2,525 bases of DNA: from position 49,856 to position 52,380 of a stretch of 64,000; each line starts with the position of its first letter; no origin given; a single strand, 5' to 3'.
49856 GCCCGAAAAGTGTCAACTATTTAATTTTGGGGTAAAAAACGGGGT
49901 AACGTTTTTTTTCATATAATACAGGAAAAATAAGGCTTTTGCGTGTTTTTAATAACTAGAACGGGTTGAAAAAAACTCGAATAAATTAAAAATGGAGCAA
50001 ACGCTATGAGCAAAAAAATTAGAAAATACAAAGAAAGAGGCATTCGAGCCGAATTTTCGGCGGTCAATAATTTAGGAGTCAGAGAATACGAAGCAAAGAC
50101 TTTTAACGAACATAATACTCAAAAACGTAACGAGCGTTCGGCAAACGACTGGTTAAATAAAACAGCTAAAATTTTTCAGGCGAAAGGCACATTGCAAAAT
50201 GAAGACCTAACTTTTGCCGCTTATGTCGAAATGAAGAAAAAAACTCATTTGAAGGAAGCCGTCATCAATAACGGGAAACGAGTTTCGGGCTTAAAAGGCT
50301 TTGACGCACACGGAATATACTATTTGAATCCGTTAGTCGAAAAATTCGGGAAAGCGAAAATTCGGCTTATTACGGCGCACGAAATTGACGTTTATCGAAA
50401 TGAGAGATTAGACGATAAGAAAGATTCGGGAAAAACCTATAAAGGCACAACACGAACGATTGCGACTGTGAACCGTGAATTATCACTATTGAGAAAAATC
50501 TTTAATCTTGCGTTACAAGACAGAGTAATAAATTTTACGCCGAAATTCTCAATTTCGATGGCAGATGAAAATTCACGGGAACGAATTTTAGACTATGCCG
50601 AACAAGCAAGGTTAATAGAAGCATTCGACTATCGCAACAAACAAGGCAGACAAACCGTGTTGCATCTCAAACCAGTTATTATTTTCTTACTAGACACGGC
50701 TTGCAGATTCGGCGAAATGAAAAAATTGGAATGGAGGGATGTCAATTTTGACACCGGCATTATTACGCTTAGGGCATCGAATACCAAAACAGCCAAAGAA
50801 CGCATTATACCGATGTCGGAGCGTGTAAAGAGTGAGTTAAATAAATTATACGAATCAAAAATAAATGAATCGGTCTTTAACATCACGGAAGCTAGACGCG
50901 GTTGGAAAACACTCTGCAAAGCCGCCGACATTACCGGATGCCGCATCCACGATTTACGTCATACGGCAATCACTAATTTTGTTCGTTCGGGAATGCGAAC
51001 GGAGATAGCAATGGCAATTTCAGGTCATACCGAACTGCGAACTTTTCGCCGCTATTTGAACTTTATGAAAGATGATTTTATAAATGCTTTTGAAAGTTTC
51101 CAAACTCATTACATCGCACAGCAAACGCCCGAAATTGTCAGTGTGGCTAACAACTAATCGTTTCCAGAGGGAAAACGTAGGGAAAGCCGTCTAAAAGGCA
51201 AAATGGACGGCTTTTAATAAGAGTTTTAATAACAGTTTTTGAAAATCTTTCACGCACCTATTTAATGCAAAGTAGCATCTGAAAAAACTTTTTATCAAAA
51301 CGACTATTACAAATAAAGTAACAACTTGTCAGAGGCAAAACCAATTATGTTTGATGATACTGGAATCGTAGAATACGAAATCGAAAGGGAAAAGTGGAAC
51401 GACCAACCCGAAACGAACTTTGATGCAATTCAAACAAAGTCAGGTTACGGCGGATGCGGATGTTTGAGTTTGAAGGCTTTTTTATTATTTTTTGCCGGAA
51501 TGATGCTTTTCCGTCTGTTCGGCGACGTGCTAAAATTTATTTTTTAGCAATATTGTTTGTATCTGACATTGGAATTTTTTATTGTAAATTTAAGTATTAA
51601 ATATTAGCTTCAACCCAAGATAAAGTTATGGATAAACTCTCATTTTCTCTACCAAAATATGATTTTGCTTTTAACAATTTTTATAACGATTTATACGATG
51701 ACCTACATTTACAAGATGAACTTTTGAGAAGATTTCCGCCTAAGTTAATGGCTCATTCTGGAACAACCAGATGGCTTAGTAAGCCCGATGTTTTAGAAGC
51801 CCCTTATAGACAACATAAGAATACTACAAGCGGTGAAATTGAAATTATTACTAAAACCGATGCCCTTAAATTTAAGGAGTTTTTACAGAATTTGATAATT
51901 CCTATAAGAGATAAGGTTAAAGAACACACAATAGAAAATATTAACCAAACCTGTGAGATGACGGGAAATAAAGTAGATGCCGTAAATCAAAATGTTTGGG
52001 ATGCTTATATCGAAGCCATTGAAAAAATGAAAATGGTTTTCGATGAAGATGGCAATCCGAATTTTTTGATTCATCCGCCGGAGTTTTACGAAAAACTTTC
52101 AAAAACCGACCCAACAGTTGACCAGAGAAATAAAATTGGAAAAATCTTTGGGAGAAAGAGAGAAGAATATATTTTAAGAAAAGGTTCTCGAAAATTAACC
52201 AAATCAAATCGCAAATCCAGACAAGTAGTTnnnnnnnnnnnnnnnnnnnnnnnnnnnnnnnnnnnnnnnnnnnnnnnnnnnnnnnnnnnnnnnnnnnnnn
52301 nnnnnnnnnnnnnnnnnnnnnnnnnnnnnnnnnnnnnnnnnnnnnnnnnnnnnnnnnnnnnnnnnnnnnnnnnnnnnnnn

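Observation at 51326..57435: Candidate undescribed defence locus in the island cargo: duplicated unknown protein, Mrr-like nuclease with unknown domain, and nuclease-fold/methyltransferase fusion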

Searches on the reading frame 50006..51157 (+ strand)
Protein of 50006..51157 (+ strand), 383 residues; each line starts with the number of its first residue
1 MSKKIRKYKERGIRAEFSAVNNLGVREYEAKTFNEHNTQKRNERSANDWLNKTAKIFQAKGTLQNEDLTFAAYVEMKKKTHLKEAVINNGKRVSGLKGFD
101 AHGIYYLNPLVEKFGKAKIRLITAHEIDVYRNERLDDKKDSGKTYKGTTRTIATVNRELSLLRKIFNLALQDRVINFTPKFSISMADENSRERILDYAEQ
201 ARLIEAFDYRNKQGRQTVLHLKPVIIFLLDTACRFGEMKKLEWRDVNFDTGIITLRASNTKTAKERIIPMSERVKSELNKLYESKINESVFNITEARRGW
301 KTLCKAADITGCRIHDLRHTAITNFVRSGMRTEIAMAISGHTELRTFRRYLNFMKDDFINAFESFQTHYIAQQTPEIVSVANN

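Call 4: search_protein_families(library=pfam, proteins=[window:50006-51157:+], max_evalue=0.1)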
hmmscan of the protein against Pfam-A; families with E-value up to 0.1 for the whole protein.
window:50006-51157:+ (383 aa): 2 families
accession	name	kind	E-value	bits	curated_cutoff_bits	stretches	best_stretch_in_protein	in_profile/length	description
PF00589.27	Phage_integrase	-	4.8e-20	72.5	27.1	1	199-352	7-167/172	Phage integrase family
PF24624.1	Int_N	-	0.0077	17.4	27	0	107-168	30-80/100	Phage integrase, N-terminal domain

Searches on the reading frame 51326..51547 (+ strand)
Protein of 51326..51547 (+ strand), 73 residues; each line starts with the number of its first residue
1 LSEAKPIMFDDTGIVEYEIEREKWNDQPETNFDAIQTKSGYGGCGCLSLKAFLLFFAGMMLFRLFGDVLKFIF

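Call 4: search_protein_families(library=pfam, proteins=[window:51326-51547:+], max_evalue=0.1)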
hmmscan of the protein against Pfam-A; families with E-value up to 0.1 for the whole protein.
window:51326-51547:+ (73 aa): 0 families

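Call 5: search_protein_families(library=padloc, proteins=[window:51326-51547:+], max_evalue=0.1)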
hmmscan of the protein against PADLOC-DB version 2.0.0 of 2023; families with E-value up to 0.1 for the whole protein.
window:51326-51547:+ (73 aa): 0 families

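Call 6: search_protein_families(library=ncbifam, proteins=[window:51326-51547:+], max_evalue=0.1)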
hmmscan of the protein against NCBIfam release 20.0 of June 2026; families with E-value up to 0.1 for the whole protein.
window:51326-51547:+ (73 aa): 0 families

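Call 55: search_protein_families(library=phrogs, proteins=[window:51326-51547:+], max_evalue=0.01)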
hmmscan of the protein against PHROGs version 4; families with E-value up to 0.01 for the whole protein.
window:51326-51547:+ (73 aa): 0 families

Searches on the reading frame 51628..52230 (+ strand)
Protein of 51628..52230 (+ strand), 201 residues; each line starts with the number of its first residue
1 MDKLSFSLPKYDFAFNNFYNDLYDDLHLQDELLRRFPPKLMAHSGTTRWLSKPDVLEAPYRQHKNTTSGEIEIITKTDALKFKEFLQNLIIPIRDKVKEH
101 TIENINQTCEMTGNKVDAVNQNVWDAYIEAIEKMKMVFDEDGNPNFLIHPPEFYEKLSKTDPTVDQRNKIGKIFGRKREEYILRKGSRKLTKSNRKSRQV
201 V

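Call 16: find_homologous_proteins(query=A1)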
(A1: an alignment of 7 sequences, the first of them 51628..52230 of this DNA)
Query A1 (7 sequences) (201 aa, profile of the alignment): 29 proteins with E <= 0.001 among 2549 candidates.
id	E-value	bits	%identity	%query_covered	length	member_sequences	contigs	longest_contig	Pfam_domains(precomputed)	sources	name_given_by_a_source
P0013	3.4e-86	306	83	95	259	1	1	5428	-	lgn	-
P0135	1.0e-83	298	62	95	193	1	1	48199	-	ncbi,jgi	jgi:hypothetical protein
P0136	8.5e-82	292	35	93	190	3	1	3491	-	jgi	jgi:hypothetical protein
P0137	4.4e-77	276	60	95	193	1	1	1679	-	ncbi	-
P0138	2.6e-75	271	61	95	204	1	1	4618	-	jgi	jgi:hypothetical protein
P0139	3.7e-73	264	32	94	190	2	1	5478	-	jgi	jgi:hypothetical protein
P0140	2.4e-72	261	34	95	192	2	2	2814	-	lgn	-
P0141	1.0e-71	259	34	95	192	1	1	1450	-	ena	-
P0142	1.4e-71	258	32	95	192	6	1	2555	-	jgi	jgi:hypothetical protein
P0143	3.6e-70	254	32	95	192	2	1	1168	-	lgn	-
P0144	8.6e-68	246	31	95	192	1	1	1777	-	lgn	-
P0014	1.1e-66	242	23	90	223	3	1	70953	-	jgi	jgi:hypothetical protein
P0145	4.6e-62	227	63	81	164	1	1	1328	-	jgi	jgi:hypothetical protein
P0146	3.9e-60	221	25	90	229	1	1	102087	-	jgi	jgi:hypothetical protein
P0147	4.0e-59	218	24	90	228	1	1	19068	-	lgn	-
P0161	5.3e-16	77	26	93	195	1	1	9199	-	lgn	-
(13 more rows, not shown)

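Call 33: search_protein_representatives(alignment_id=A4)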
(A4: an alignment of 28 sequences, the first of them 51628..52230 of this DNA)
Query: 28 sequences, 193 profile positions. Proteins with E-value up to 0.001 (for the whole library): 1953; up to 1e-10: 990; up to 1e-30: 107. The best 150 are listed.
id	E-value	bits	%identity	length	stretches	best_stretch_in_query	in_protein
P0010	9.6e-124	426.9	-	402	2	4-192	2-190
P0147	6.2e-76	270.9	-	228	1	2-193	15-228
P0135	4.5e-72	258.3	-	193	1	3-193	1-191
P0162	3.1e-71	255.5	-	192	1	3-193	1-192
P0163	6.1e-60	218.7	-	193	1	4-193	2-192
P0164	2.7e-58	213.3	-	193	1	3-193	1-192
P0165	1.5e-57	210.9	-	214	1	4-193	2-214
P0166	1.5e-52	194.6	-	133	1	62-193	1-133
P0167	2.7e-52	193.8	-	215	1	4-193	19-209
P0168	5.7e-52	192.7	-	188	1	7-193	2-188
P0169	1.3e-51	191.6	-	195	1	4-193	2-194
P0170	1.8e-50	187.8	-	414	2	8-193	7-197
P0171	2.7e-50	187.2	-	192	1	6-193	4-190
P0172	2.9e-50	187.1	-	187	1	5-193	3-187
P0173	4.4e-50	186.5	-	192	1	6-193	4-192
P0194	2.3e-43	164.6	-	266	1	9-193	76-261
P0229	2.2e-35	138.6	-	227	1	5-193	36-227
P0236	5.5e-34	134.0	-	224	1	10-193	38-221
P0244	1.0e-32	129.9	-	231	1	5-193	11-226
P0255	1.1e-31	126.5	-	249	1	5-193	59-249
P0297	9.9e-28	113.6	-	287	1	10-193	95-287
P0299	1.1e-27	113.4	-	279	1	8-193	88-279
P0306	2.3e-27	112.4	-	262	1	6-192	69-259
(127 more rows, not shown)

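Call 36: search_solved_structures(query=A4, max_evalue=1)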
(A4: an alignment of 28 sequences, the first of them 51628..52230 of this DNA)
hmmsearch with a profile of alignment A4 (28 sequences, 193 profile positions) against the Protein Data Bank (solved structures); distinct sequences matched with E-value up to 1: 4.
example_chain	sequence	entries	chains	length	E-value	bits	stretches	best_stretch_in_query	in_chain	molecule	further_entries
4idj_A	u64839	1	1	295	0.28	14.2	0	109-184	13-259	Alpha-hemolysin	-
8bau_A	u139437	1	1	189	0.4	13.7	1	104-150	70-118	NADAR domain-containing protein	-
7dzy_L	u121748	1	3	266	0.42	13.6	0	54-101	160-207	Fab light chain of enhancing antibody 2490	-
7fjs_L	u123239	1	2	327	0.58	13.2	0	54-101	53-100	T6 light chain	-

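Call 54: search_protein_families(library=pfam, alignment_id=A6, max_evalue=0.01)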
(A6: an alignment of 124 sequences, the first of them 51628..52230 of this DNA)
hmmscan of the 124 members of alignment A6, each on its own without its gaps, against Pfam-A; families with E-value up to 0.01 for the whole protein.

A. member 1, window:51628-52230:+ (201 aa): 0 families

B. families by the number of members that match (of 124 scanned): 2 families
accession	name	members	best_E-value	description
PF11894.14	Nup192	1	0.0028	Nuclear pore complex scaffold, nucleoporins 186/192/205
PF19595.4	DUF6100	1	0.01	Family of unknown function (DUF6100)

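Call 61: find_encoding_contigs(protein=P0146, flank=6000, max_places=1)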
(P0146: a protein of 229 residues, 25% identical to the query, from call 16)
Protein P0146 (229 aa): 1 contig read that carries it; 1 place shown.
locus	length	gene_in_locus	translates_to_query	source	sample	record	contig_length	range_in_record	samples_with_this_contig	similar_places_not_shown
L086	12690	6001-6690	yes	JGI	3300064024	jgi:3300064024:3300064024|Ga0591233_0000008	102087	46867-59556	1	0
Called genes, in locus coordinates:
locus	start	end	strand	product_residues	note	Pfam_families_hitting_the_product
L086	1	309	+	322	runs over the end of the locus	PF04471:Mrr_cat, PF22722:NA-iREase1 (weak), PF04471:Mrr_cat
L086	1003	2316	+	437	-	-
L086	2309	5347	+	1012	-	-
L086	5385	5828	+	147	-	-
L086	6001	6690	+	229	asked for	-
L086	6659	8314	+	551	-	-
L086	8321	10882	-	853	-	PF04471:Mrr_cat (faint), PF20720:nSTAND3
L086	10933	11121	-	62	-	-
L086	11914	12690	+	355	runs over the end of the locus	PF00589:Phage_integrase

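Call 62: find_encoding_contigs(protein=P0161, flank=6000, max_places=1)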
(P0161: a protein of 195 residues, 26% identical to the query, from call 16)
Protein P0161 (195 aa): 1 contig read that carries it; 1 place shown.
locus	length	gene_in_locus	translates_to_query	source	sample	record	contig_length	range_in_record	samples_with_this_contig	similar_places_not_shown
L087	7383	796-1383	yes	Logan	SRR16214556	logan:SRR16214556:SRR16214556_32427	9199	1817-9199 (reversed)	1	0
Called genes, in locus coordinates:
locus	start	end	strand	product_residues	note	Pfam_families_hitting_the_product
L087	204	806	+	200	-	-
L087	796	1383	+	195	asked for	-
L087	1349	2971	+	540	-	-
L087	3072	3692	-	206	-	PF13239:2TM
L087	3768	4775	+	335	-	PF08240:ADH_N (weak), PF00107:ADH_zinc_N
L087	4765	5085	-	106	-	-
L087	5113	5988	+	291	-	PF03881:Fructosamin_kin, PF01636:APH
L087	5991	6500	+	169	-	-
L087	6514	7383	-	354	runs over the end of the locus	PF00512:HisKA, PF02518:HATPase_c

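Call 76: search_protein_families(library=pfam, proteins=[P0194, P0297, P0299, P0306, P0255, P0236, P0229, P0244, L087:204-806:+, L086:5385-5828:+], max_evalue=0.01)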
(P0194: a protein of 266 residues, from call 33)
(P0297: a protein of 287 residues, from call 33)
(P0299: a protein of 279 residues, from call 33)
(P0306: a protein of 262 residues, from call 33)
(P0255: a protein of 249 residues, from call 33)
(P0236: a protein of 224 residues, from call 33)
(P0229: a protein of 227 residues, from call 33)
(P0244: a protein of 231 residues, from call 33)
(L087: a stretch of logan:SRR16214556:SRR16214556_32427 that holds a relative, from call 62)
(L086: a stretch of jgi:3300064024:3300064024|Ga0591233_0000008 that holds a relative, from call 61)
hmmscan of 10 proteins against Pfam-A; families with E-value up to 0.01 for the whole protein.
P0194 (266 aa): 0 families

P0297 (287 aa): 0 families

P0299 (279 aa): 3 families
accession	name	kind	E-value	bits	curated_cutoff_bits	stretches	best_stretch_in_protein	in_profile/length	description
PF13560.12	HTH_31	-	2.6e-11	44.1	27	1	9-65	3-60/64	Helix-turn-helix domain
PF01381.28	HTH_3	-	8.8e-10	38.9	23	1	14-66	3-55/55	Helix-turn-helix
PF12844.13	HTH_19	-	0.00011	22.5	30.2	1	9-67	1-59/64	Helix-turn-helix domain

P0306 (262 aa): 0 families

P0255 (249 aa): 0 families

P0236 (224 aa): 0 families

P0229 (227 aa): 0 families

P0244 (231 aa): 0 families

L087:204-806:+ (200 aa): 0 families

L086:5385-5828:+ (147 aa): 2 families
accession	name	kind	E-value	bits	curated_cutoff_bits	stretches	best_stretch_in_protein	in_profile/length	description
PF19776.5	DUF6262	-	0.0017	18.9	29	1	7-104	13-107/110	Family of unknown function (DUF6262)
PF17664.6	HOATZ-like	-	0.0025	17.8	25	1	3-92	47-129/168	Cilia- and flagella-associated protein HOATZ-like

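Call 80: search_protein_families(library=padloc, alignment_id=A6, max_evalue=0.01)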
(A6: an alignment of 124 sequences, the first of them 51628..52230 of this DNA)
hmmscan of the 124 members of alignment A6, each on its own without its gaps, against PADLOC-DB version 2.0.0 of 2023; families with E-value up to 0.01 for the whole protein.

A. member 1, window:51628-52230:+ (201 aa): 0 families

B. families by the number of members that match (of 124 scanned): 6 families
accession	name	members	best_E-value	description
PDLC00446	JetA1|JetA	1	0.00027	DUF3375 domain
PDLC01866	CARF3--CARF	1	0.00099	-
PDLC03897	NsnC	1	0.0047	-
PDLC02384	pAgo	1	0.0051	-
PDLC02389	pAgo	1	0.0084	-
PDLC04777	PDC-M69C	1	0.0087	-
